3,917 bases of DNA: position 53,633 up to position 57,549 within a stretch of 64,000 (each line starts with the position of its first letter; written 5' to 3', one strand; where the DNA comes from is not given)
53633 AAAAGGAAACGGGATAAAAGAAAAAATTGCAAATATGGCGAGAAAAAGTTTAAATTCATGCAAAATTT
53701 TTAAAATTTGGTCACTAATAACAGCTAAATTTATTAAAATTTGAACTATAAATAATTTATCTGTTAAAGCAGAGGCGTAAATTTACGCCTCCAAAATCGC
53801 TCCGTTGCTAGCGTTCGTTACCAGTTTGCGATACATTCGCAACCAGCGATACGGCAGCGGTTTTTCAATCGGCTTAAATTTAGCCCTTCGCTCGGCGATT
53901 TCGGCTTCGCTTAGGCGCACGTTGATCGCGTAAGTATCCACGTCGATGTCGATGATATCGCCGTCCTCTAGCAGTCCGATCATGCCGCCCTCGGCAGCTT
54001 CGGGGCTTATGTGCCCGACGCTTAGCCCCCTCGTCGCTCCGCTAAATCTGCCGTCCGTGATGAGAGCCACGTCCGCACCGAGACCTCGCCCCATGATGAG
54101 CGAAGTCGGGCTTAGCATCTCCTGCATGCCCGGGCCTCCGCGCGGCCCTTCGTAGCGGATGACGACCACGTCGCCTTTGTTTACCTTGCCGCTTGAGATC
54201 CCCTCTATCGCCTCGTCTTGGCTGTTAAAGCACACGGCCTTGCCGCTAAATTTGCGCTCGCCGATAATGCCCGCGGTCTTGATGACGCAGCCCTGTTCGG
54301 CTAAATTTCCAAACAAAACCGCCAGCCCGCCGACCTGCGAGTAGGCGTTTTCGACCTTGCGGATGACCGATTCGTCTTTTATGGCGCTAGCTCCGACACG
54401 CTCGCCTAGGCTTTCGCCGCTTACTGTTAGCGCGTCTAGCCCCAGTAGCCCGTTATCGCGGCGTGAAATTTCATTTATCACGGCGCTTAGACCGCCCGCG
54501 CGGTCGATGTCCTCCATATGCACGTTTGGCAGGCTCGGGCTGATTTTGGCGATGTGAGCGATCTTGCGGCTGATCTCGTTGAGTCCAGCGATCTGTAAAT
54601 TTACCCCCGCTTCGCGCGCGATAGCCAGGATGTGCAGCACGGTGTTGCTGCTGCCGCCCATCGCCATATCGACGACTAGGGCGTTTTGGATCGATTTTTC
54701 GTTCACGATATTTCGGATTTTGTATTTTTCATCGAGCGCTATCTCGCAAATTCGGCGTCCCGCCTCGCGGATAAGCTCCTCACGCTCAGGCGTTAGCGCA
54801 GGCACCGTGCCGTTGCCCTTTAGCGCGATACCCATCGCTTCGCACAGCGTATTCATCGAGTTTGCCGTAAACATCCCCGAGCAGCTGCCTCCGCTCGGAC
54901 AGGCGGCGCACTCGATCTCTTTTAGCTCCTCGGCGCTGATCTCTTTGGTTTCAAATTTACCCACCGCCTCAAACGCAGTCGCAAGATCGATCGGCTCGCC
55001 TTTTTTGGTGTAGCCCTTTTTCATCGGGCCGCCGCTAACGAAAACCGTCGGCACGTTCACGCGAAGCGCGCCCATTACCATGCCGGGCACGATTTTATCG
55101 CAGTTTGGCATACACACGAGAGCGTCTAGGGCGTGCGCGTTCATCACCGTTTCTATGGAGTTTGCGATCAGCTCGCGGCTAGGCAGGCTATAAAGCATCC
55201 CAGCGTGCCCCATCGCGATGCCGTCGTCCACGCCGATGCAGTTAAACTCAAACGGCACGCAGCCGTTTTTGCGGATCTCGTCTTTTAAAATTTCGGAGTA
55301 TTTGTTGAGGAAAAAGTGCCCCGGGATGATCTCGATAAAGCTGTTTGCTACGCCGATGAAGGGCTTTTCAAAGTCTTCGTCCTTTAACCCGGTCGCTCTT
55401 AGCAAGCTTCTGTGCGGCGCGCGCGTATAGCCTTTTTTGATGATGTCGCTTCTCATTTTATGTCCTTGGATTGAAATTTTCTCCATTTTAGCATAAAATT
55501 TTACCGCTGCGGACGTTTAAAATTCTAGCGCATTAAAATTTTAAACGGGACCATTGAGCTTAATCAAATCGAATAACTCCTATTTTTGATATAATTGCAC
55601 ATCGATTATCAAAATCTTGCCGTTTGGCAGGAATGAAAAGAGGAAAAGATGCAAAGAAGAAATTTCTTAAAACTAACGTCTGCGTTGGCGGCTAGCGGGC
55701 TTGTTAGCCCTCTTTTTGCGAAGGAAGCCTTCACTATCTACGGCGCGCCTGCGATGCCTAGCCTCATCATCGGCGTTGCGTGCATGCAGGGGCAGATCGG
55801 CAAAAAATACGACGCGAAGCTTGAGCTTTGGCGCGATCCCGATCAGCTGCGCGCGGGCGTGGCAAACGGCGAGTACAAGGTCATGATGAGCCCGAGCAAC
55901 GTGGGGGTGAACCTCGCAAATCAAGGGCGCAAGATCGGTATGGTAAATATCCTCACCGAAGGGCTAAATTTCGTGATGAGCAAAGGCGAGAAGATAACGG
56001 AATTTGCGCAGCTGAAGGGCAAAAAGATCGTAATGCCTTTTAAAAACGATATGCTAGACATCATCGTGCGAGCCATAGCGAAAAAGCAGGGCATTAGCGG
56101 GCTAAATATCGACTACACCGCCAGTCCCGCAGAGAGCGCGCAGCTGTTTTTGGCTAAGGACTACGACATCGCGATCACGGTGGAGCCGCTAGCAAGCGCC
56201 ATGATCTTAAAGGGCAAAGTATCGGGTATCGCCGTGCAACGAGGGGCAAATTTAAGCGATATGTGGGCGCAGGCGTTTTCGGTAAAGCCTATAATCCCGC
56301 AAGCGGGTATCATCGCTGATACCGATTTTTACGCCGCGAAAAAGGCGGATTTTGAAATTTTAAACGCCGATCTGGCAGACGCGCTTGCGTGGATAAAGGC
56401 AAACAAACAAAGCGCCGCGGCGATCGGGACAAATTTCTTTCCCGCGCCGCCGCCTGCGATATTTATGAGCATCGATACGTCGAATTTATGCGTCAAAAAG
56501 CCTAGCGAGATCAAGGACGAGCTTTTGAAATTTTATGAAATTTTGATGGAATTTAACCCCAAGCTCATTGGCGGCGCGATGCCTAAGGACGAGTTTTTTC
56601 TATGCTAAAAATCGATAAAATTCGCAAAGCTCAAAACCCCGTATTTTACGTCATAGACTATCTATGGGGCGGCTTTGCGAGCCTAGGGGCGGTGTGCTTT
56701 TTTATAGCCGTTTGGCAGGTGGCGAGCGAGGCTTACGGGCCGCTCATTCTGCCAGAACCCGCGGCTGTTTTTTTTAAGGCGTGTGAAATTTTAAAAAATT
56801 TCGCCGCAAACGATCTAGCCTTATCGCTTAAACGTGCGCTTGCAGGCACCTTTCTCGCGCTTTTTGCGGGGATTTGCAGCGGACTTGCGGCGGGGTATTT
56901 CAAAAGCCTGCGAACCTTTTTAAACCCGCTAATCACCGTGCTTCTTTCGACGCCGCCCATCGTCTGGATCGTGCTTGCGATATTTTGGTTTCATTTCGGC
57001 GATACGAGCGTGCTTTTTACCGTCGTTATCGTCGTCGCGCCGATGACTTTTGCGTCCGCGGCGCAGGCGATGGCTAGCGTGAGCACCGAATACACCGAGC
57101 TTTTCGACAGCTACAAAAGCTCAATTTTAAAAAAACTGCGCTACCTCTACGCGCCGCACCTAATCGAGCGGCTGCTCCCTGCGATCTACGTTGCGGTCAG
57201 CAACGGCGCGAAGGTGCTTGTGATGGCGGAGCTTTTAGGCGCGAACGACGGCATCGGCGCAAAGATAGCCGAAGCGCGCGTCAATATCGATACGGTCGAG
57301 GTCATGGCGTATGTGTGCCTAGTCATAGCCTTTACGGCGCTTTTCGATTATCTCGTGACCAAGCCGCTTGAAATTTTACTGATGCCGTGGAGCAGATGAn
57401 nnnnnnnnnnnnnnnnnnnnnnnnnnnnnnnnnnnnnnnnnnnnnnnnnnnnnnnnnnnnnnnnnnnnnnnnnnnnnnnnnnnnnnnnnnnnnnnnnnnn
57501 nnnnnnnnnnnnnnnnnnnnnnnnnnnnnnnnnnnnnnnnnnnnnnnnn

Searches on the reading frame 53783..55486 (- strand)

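Call 10: search_protein_families(library=pfam, proteins=[window:53783-55486:-])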
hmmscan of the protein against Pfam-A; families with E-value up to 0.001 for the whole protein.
window:53783-55486:- (567 aa): 2 families
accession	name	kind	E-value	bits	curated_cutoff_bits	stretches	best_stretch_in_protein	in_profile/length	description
PF00920.27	ILVD_EDD_N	-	7.6e-126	420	27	1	41-362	1-315/316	Dihydroxy-acid/6-phosphogluconate dehydratase N-terminal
PF24877.1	ILV_EDD_C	-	4.8e-75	251.6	27.7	1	374-563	2-191/191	Dihydroxy-acid/6-phosphogluconate dehydratase C-terminal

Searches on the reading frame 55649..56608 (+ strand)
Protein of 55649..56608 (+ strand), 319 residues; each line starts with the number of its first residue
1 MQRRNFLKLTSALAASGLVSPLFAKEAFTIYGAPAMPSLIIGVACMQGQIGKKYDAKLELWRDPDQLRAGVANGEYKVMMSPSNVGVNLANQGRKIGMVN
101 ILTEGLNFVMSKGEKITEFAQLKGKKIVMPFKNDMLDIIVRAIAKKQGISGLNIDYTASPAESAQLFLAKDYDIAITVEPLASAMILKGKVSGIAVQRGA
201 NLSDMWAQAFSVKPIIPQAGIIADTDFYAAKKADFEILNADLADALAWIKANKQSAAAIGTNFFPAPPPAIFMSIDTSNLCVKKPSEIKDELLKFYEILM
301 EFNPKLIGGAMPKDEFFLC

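Call 10: search_protein_families(library=pfam, proteins=[window:55649-56608:+])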
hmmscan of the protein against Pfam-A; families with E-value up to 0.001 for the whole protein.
window:55649-56608:+ (319 aa): 0 families

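Call 25: search_protein_families(library=ncbifam, proteins=[window:55649-56608:+], max_evalue=0.00001)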
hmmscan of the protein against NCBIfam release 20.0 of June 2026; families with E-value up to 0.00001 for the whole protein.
window:55649-56608:+ (319 aa): 1 family
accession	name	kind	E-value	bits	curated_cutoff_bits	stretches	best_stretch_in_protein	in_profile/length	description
TIGR01728.1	SsuA_fam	subfamily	5e-07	29.2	163.5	1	89-259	65-226/290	aliphatic sulfonate ABC transporter substrate-binding protein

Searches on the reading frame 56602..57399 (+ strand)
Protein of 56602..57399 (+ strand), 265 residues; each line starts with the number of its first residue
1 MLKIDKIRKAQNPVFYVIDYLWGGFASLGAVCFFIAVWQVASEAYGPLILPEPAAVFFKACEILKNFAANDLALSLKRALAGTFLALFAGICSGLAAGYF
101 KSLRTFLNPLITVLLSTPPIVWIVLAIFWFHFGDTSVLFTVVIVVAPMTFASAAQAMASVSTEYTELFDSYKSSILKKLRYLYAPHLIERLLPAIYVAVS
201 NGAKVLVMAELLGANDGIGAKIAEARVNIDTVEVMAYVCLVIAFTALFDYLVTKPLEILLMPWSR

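Call 10: search_protein_families(library=pfam, proteins=[window:56602-57399:+])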
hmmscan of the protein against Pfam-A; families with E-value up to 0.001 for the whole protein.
window:56602-57399:+ (265 aa): 1 family
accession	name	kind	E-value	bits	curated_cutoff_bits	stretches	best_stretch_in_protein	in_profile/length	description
PF00528.27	BPD_transp_1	-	5.6e-16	59.2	26.4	1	90-251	1-174/184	Binding-protein-dependent transport system inner membrane component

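Call 25: search_protein_families(library=ncbifam, proteins=[window:56602-57399:+], max_evalue=0.00001)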
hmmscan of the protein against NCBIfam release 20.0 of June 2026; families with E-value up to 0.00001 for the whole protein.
window:56602-57399:+ (265 aa): 5 families
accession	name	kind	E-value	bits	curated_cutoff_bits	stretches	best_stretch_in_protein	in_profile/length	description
NF040733.1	ABC_perm_U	equivalog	2.6e-26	92.6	295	1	28-257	12-239/251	ABC transporter permease subunit SaoP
NF007545.0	PRK10160.1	equivalog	1.3e-19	70.7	342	1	27-263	27-270/275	taurine ABC transporter permease TauC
TIGR01183.1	ntrB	equivalog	4.8e-12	46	209.05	1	71-252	18-199/202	nitrate ABC transporter permease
NF008470.0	PRK11365.1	equivalog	3.5e-11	43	347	1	34-263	21-252/263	aliphatic sulfonate ABC transporter permease SsuC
TIGR03416.1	ABC_choXWV_perm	equivalog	2.5e-08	33.8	363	1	73-231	89-246/267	choline ABC transporter permease subunit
